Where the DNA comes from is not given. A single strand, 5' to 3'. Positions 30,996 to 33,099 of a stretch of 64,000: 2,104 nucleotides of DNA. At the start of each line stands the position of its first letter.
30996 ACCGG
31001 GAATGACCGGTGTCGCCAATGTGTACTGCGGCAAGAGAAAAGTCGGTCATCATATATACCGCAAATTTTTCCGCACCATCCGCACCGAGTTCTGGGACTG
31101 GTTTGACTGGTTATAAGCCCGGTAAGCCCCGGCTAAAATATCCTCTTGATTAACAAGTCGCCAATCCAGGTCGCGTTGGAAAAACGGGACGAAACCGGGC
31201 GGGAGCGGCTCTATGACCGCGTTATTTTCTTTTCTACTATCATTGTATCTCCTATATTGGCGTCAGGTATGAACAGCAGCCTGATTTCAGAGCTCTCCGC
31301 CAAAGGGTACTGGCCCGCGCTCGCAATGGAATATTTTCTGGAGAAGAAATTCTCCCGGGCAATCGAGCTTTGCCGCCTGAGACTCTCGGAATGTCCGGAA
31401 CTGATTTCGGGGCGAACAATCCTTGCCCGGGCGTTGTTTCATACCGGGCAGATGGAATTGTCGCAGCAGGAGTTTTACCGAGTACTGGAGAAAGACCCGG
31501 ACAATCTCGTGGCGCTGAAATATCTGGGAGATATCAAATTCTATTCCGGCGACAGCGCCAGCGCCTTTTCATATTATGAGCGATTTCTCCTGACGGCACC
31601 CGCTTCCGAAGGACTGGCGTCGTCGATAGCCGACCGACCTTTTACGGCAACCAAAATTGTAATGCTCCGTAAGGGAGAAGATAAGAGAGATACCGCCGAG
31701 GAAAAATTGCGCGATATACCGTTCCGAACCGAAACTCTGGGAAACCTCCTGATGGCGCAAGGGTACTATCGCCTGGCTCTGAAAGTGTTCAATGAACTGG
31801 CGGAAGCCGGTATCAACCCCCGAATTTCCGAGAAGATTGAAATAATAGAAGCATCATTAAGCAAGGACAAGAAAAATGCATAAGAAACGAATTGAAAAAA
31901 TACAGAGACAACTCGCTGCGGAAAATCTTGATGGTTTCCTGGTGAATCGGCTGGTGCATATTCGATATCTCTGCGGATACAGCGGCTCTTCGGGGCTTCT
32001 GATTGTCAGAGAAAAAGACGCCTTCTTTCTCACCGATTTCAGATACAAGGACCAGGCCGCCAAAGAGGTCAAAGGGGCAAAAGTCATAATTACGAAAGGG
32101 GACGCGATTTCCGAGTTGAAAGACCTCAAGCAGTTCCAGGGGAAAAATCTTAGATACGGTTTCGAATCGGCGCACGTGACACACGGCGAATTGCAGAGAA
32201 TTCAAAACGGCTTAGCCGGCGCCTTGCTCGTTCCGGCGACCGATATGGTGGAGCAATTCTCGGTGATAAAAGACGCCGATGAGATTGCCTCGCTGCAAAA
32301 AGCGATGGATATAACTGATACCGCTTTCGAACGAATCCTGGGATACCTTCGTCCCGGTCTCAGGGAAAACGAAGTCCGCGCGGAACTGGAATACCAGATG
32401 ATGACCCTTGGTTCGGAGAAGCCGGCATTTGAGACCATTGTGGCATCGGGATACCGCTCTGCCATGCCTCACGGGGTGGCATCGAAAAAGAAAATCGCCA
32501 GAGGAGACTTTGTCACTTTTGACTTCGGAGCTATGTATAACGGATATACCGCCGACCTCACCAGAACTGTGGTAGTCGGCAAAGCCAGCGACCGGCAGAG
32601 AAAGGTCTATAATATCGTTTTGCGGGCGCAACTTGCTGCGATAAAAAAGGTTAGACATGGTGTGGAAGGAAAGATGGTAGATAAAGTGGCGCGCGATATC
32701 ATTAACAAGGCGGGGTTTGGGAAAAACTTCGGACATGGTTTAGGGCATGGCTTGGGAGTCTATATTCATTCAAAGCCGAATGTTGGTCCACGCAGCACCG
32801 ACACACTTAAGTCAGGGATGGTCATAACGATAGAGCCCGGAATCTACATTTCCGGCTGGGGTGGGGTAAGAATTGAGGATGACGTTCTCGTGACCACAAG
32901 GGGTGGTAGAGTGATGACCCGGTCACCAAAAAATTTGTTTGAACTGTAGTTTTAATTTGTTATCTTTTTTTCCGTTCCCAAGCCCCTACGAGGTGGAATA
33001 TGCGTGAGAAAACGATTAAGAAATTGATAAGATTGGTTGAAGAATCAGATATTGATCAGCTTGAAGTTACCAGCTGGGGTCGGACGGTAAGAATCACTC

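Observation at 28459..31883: PqqD-like / M50 site-2 protease / HlyD adaptor fused in one polypeptide, with a tail-anchored zinc-ribbon microprotein upstream and no transporter or modifying enzyme nearby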

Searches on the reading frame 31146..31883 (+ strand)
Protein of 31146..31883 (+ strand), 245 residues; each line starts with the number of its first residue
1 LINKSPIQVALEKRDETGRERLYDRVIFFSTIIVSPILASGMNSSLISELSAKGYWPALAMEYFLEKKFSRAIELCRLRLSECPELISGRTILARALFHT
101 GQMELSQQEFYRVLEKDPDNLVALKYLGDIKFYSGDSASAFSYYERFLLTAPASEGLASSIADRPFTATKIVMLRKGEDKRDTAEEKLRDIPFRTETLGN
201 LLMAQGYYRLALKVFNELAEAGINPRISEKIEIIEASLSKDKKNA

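Call 3: search_protein_families(library=pfam, proteins=[window:31146-31883:+], max_evalue=0.1)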
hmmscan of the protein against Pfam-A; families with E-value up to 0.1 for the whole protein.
window:31146-31883:+ (245 aa): 15 families
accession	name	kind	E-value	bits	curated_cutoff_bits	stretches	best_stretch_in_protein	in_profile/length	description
PF13428.12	TPR_14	-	5.2e-11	42.5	23.5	1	92-129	6-43/44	Tetratricopeptide repeat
PF07719.23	TPR_2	-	1.2e-08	34.9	27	0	197-220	6-29/34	Tetratricopeptide repeat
PF13181.12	TPR_8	-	1.7e-05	25.1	25.7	0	93-120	7-34/34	Tetratricopeptide repeat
PF13424.12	TPR_12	-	5.4e-05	23.8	30.1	1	93-146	9-70/77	Tetratricopeptide repeat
PF00515.34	TPR_1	-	0.00021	21.4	27.8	0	59-77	7-25/34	Tetratricopeptide repeat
PF13432.12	TPR_16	-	0.00032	21.5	32.7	0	198-225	3-28/65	Tetratricopeptide repeat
PF14559.12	TPR_19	-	0.0021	18.8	25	0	66-120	4-58/68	Tetratricopeptide repeat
PF13174.12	TPR_6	-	0.0034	18.4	26.3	0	93-119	6-32/33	Tetratricopeptide repeat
PF24575.1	TPR_Slam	-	0.0056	17.5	35.2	1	58-110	52-104/104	Surface lipoprotein assembly modifier, N-terminal TPR repeats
PF23914.1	TPR_CcmH_CycH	-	0.019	15.2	42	1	101-153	98-153/158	Cytochrome c-type biogenesis protein H TPR domain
PF12895.13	ANAPC3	-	0.024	15.3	27.2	0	59-103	29-72/82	Anaphase-promoting complex, cyclosome, subunit 3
PF25064.1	ARM_TT21_5th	-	0.042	14.6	27.8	1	91-146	5-60/117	TT21 fifth ARM repeats domain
PF13431.12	TPR_17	-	0.047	14.4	24.4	0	112-139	4-31/34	Tetratricopeptide repeat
PF13371.12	TPR_9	-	0.058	13.8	35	0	66-122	8-64/73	Tetratricopeptide repeat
PF13176.12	TPR_7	-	0.087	13.4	27.9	0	198-217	5-24/36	Tetratricopeptide repeat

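Call 4: search_protein_families(library=ncbifam, proteins=[window:31146-31883:+], max_evalue=0.1)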
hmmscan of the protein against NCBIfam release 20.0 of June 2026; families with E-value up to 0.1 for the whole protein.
window:31146-31883:+ (245 aa): 3 families
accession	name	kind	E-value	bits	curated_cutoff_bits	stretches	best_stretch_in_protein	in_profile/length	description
TIGR02917.1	PEP_TPR_lipo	equivalog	2.8e-06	25.5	312.2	1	61-154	269-362/899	XrtA/PEP-CTERM system TPR-repeat protein PrsT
TIGR02521.1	type_IV_pilW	equivalog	0.00042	19.9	154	1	97-153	145-201/234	type IV pilus biogenesis/stability protein PilW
NF011721.1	PRK15174.1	equivalog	0.012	13.8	1200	1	68-148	299-379/656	Vi polysaccharide transport protein VexE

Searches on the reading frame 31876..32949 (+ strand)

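Call 3: search_protein_families(library=pfam, proteins=[window:31876-32949:+], max_evalue=0.1)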
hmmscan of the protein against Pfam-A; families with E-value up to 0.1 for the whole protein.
window:31876-32949:+ (357 aa): 2 families
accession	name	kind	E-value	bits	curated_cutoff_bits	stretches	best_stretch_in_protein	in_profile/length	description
PF00557.29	Peptidase_M24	-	6.6e-74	248.6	23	1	139-340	2-207/208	Metallopeptidase family M24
PF01321.24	Creatinase_N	-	2.5e-23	83.5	22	1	5-127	1-124/128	Creatinase/Prolidase N-terminal domain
